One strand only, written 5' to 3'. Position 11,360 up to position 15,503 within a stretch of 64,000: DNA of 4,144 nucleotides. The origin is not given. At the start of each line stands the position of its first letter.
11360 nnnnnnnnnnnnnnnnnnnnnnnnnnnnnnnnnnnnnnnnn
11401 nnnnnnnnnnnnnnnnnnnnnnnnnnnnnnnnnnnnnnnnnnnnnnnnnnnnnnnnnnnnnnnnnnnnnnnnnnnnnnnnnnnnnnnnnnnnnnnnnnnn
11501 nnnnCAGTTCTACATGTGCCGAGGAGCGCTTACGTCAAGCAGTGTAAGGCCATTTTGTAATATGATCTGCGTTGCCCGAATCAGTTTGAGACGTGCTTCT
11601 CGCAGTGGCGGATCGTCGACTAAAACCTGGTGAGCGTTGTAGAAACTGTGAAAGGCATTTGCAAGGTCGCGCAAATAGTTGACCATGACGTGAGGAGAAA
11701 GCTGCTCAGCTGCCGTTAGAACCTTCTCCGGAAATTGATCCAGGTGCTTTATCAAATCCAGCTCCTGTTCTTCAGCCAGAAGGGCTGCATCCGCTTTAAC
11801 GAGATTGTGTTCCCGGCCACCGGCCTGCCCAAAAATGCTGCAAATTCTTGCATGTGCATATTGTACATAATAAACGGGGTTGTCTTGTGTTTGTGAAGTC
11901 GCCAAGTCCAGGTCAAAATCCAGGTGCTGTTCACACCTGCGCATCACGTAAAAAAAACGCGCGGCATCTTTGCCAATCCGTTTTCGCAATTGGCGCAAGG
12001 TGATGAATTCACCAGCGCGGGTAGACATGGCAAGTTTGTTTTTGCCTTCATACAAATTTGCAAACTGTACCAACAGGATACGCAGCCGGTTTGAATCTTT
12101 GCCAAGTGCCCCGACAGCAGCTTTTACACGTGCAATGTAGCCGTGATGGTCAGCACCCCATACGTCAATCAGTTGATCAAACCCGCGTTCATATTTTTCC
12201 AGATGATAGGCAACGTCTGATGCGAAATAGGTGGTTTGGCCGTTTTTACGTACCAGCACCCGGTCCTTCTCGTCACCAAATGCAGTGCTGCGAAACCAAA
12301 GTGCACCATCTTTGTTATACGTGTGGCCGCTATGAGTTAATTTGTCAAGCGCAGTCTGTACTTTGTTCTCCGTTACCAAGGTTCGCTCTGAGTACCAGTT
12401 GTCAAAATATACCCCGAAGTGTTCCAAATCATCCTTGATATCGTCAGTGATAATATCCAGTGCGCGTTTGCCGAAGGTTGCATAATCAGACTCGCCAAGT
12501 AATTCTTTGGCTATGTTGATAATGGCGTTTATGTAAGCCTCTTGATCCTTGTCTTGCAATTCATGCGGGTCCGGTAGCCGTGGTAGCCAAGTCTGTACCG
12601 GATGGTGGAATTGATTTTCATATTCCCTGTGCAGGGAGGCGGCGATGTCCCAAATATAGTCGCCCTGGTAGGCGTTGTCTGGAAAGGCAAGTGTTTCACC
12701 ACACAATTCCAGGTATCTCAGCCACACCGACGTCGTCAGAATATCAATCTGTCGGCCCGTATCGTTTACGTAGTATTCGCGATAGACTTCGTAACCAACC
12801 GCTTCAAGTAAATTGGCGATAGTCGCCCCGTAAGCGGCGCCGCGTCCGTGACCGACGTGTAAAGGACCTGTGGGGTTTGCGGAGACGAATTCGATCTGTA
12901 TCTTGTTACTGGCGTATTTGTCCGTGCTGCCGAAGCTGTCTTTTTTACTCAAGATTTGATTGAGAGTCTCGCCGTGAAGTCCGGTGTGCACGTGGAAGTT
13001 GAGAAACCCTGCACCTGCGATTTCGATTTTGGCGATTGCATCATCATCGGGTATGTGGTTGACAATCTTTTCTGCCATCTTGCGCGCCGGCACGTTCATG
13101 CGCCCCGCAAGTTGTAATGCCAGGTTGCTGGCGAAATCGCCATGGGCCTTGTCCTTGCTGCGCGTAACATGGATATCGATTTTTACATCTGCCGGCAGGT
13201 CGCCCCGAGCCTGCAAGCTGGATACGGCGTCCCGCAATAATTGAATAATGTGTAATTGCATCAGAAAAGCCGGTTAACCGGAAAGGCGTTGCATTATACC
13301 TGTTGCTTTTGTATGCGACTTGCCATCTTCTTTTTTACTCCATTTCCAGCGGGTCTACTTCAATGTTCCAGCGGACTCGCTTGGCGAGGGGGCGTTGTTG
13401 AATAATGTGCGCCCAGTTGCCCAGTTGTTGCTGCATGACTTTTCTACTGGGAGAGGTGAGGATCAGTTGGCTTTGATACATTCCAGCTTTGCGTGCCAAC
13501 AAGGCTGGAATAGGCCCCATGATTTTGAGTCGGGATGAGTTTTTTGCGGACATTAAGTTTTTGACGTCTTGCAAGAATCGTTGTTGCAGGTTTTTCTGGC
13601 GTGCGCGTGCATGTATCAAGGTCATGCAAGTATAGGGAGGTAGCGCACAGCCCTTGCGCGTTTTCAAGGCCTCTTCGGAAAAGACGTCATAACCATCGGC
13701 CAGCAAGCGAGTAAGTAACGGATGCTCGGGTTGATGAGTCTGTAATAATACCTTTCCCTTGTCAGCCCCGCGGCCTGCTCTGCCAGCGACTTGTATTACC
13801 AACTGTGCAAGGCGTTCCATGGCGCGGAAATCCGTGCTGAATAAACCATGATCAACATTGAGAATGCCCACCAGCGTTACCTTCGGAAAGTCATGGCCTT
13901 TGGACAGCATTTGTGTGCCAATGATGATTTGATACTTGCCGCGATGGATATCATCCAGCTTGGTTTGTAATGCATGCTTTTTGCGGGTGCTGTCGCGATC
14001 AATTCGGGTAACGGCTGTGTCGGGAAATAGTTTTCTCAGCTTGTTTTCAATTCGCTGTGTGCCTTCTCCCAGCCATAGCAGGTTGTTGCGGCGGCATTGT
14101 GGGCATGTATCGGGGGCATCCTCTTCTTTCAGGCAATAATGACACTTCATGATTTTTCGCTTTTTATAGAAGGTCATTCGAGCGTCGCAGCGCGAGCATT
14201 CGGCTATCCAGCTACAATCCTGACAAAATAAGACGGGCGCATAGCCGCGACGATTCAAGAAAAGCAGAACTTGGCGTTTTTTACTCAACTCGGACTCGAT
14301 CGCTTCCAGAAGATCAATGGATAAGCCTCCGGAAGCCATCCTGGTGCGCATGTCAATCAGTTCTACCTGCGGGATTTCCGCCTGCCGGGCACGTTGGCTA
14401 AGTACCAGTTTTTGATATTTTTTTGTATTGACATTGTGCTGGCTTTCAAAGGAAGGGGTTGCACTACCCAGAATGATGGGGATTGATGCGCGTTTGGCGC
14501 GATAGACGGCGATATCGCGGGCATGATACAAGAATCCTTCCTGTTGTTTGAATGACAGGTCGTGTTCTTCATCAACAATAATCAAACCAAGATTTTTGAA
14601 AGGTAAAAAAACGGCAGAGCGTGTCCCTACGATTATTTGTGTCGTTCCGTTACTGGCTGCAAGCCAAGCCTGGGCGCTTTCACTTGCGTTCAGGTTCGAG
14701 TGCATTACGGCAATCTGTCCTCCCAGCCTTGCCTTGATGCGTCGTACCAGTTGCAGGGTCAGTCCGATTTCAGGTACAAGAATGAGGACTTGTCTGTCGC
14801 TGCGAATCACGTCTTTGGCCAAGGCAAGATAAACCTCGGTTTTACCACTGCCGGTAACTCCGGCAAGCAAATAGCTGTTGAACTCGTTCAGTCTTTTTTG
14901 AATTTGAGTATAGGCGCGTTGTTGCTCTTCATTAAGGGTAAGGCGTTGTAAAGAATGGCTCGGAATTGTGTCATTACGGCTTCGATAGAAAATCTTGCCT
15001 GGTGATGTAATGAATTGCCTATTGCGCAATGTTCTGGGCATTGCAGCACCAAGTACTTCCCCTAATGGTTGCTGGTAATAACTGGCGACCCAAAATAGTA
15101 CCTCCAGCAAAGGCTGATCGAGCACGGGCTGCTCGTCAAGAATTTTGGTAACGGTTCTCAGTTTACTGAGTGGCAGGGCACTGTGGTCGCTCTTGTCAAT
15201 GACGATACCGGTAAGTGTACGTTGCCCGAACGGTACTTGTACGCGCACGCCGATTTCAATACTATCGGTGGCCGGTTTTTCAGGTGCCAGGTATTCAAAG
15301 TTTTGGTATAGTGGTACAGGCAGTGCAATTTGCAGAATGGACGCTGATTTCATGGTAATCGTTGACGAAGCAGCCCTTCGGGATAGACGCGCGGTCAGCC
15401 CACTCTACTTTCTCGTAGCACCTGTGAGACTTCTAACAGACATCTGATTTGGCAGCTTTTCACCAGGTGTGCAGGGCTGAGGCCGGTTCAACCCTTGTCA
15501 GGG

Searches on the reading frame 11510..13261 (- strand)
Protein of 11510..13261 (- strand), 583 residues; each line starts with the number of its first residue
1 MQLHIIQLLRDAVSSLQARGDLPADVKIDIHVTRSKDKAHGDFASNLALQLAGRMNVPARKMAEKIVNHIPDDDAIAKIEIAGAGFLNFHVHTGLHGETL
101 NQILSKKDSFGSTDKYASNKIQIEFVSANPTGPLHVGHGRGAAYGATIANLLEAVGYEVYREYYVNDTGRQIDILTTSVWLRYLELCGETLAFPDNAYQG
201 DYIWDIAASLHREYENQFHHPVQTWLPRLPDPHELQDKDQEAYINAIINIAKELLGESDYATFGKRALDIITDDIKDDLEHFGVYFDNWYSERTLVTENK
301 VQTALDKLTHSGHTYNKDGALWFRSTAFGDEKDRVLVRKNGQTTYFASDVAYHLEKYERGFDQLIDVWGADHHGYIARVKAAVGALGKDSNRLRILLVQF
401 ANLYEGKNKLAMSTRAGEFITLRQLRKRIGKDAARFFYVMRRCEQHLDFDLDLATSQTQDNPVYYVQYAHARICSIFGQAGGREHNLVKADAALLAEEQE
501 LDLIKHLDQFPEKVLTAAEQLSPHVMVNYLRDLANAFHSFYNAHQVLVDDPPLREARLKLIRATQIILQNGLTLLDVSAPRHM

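Call 7: search_protein_families(library=padloc, proteins=[window:11510-13261:-], max_evalue=0.01)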
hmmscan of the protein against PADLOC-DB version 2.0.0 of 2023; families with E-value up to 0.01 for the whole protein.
window:11510-13261:- (583 aa): 0 families

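Call 8: search_protein_families(library=pfam, proteins=[window:11510-13261:-], max_evalue=0.001)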
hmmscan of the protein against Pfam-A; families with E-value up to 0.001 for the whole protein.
window:11510-13261:- (583 aa): 4 families
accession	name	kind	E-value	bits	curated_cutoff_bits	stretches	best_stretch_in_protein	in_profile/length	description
PF05746.21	DALR_1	-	5.2e-37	127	22.3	1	466-583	1-117/117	DALR anticodon binding domain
PF00750.26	tRNA-synt_1d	-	7.7e-24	84.7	23.3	1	100-425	2-294/349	tRNA synthetases class I (R), catalytic domain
PF03485.21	Arg_tRNA_synt_N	-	2.8e-20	73.2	21.5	1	4-90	2-84/85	Arginyl tRNA synthetase N terminal domain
PF09334.17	tRNA-synt_1g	-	0.00034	19.9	20.1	0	269-324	68-123/391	tRNA synthetases class I (M)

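Call 48: list_cluster_members(proteins=[P0001, window:11510-13261:-, P0079])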
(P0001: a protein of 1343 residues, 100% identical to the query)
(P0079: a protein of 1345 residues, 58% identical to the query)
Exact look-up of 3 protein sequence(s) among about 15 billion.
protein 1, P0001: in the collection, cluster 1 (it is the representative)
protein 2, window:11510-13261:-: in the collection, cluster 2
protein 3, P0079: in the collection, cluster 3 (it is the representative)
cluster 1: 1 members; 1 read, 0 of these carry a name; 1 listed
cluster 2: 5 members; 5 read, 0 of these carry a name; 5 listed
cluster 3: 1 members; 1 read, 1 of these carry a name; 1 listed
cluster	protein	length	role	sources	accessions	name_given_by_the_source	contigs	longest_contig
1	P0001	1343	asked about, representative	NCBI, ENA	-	-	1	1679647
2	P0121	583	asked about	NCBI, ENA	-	-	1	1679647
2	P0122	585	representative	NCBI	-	-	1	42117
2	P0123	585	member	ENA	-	-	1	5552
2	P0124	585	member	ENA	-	-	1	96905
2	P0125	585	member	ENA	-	-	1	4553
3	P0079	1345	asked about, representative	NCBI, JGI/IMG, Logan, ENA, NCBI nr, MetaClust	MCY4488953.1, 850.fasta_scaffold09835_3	MAG: type II toxin-antitoxin system MqsA family antitoxin [Deltaproteobacteria bacterium] | type II toxin-antitoxin system MqsA family antitoxin [Deltaproteobacteria bacterium] | \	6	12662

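Call 52: find_encoding_contigs(protein=window:11510-13261:-, flank=10000, max_places=4)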
Protein window:11510-13261:- (583 aa): no gene with exactly this product is on record in the collection.

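Call 65: search_protein_families(library=padloc, proteins=[L084:14539-15531:-, L084:16098-17942:-, L084:17992-21489:-], max_evalue=0.00001)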
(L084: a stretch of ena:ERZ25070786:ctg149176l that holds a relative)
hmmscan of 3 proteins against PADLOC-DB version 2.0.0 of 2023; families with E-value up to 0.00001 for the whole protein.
L084:14539-15531:- (330 aa): 46 families (the best 25 are shown)
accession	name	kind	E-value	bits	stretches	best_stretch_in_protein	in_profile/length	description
PDLC02654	DrmMII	-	6.5e-94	312.8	1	15-328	3-319/322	DrmMII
PDLC03378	MTase_II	-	1.5e-36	124.4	1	16-190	3-180/344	Type II methyltransferase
PDLC03234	MTase_II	-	4.7e-36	122.8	1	15-194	4-189/375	Type II methyltransferase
PDLC03326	MTase_II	-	1e-34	118.4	1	18-196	7-193/412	Type II methyltransferase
PDLC00033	DruM2|DruM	-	1.8e-31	107.8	1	10-224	16-230/368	DNA cytosine methylase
PDLC03272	MTase_II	-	2.2e-30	104.1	1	12-329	71-388/407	Type II methyltransferase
PDLC00026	DruM2|DruM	-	2.7e-27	94.2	1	17-192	6-182/336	DNA cytosine methylase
PDLC03270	MTase_II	-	1.6e-26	91.1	1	17-181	2-164/309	Type II methyltransferase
PDLC00027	DruM2|DruM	-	1e-24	85.6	1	13-195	9-189/361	DNA cytosine methylase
PDLC03307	MTase_II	-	9.8e-21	72.4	2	17-141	2-123/382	Type II methyltransferase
PDLC03343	MTase_II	-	3.1e-20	70.5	1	15-179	5-168/462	Type II methyltransferase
PDLC03237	MTase_II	-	4.2e-20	69.3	1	18-179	795-969/1036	Type II methyltransferase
PDLC00031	DruM2|DruM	-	3.2e-19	67.3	1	13-180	9-173/361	DNA cytosine methylase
PDLC03712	oMTase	-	1.5e-18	64.8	1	19-183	230-399/537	orphan methyltransferase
PDLC02648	DrmMII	-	9.1e-17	59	1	13-181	19-228/468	DrmMII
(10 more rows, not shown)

L084:16098-17942:- (614 aa): 4 families
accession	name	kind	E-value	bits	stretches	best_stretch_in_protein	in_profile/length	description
PDLC02583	DrmB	-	1.1e-75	253.9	1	5-601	5-604/606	DrmB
PDLC02584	DrmB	-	2e-56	189.7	1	208-610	41-442/445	DrmB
PDLC02579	DrmB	-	9.3e-56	187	1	324-610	24-313/314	DrmB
PDLC02582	DrmB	-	3.4e-09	33.8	1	459-604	510-638/649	DrmB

L084:17992-21489:- (1165 aa): 11 families
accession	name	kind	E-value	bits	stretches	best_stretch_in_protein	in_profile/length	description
PDLC02575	DrmA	-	4.6e-225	747.2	2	696-1149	393-823/837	DrmA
PDLC02571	DrmA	-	4.5e-186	618.8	4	8-612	3-596/1282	DrmA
PDLC02567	DrmA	-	4.4e-143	476.2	2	220-692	752-1239/1750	DrmA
PDLC02577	DrmA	-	3.6e-108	360.6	2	694-1071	228-591/697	DrmA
PDLC02568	DrmA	-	9.3e-90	300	1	602-1051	32-481/611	DrmA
PDLC02576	DrmA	-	1.8e-65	219.4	3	458-690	495-725/1235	DrmA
PDLC02574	DrmA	-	4.1e-38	128.9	1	939-1080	34-168/269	DrmA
PDLC02573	DrmA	-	1.8e-11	40.8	1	940-1027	793-879/1018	DrmA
PDLC02569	DrmA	-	9.5e-09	31.6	1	944-1034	832-926/1095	DrmA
PDLC02895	DpdJ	-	7.3e-08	27.7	0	941-1046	1285-1388/2112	DpdJ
PDLC02896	DpdJ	-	1.1e-06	24.6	0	485-715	179-386/1487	DpdJ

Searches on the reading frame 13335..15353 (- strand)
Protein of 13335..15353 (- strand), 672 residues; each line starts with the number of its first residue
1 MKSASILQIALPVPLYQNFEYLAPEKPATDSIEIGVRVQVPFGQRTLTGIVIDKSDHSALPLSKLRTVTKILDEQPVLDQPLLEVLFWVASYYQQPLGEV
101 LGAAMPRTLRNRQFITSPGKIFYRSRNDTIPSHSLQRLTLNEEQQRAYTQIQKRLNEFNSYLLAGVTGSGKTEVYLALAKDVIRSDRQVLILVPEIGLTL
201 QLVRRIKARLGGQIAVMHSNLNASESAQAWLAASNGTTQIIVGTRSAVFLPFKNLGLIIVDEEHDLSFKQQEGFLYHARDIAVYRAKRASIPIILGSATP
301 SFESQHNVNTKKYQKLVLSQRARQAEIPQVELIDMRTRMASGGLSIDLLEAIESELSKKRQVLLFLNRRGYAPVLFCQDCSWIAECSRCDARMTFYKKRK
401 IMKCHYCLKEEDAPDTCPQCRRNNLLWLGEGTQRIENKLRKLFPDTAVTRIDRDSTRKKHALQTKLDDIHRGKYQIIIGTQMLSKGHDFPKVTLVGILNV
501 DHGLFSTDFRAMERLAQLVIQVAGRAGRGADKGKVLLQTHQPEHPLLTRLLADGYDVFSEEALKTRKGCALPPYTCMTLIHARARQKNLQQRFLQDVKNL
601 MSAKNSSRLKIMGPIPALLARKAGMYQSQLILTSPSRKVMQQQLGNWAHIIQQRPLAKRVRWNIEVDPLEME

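Call 7: search_protein_families(library=padloc, proteins=[window:13335-15353:-], max_evalue=0.01)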
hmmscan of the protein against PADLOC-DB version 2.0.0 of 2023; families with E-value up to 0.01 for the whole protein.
window:13335-15353:- (672 aa): 18 families
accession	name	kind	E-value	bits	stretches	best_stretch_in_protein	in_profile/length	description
PDLC02707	PbeA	-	7.7e-08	29.4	1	131-275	244-399/672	PbeA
PDLC01765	Cas3c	-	1.2e-06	25.7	1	141-377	165-394/612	-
PDLC01761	Cas3b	-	8e-06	22.8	1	128-228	200-301/705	-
PDLC01730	typeIV_DinG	-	7.2e-05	19.3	1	136-208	117-190/802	Csf4_1_IVA1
PDLC01252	Cas3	-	7.4e-05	20.3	0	167-372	8-211/324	CAS-I; effector_G3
PDLC02422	PprDinG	-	0.00015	18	1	127-223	177-256/930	-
PDLC00937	Cas3d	-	0.00028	18.2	1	252-311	143-202/357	"CRISPR-associated helicase Cas3, subtype CYANO"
PDLC01439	typeIV_DinG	-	0.00039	17.2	1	142-207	18-81/575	CAS-IV-A; associated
PDLC00938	Cas3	-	0.00045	17.5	0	167-225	8-73/358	CRISPR-associated helicase Cas3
PDLC02372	Nhi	-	0.00054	16.7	1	139-193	182-233/470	-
PDLC04476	PDC-M16A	-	0.00062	16.3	1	139-234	4-97/691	-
PDLC03813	RTasNERD-Hel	-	0.0011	16.1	1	91-211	164-277/519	DRT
PDLC02350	AbiO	-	0.0011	15.8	1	139-193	178-227/468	AbiO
PDLC01323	Cas3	-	0.0013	16.6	1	240-316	103-176/294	CAS-I-D; effector_G3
PDLC01321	typeIV_DinG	-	0.0016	15.3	1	143-209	1-72/559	CAS-IV-A; associated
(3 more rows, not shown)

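Call 8: search_protein_families(library=pfam, proteins=[window:13335-15353:-], max_evalue=0.001)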
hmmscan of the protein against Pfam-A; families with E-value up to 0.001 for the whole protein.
window:13335-15353:- (672 aa): 8 families
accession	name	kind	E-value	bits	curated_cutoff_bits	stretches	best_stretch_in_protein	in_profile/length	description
PF17764.6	PriA_3primeBD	-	3.9e-27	94.4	22.7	1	8-106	1-96/96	3'DNA-binding domain (3'BD)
PF00270.35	DEAD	-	8.5e-22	78.1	26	1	143-305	3-164/167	DEAD/DEAH box helicase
PF18074.6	PriA_C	-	3e-18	66.8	26.9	1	573-668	1-95/95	Primosomal protein N C-terminal domain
PF04851.21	ResIII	-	4.2e-16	59.7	22.5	1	138-301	2-163/164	Type III restriction enzyme, res subunit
PF00271.37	Helicase_C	-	4e-12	46.8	23.5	1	432-528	25-108/110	Helicase conserved C-terminal domain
PF18319.7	Zn_ribbon_PriA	-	7.6e-09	35.8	26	1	386-408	1-23/27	PriA DNA helicase Cys-rich region (CRR) domain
PF13401.12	AAA_22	-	3.8e-05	24.5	27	1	161-295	8-120/130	AAA domain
PF13604.12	AAA_30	-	0.00065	19.9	27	0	139-280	1-114/191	AAA domain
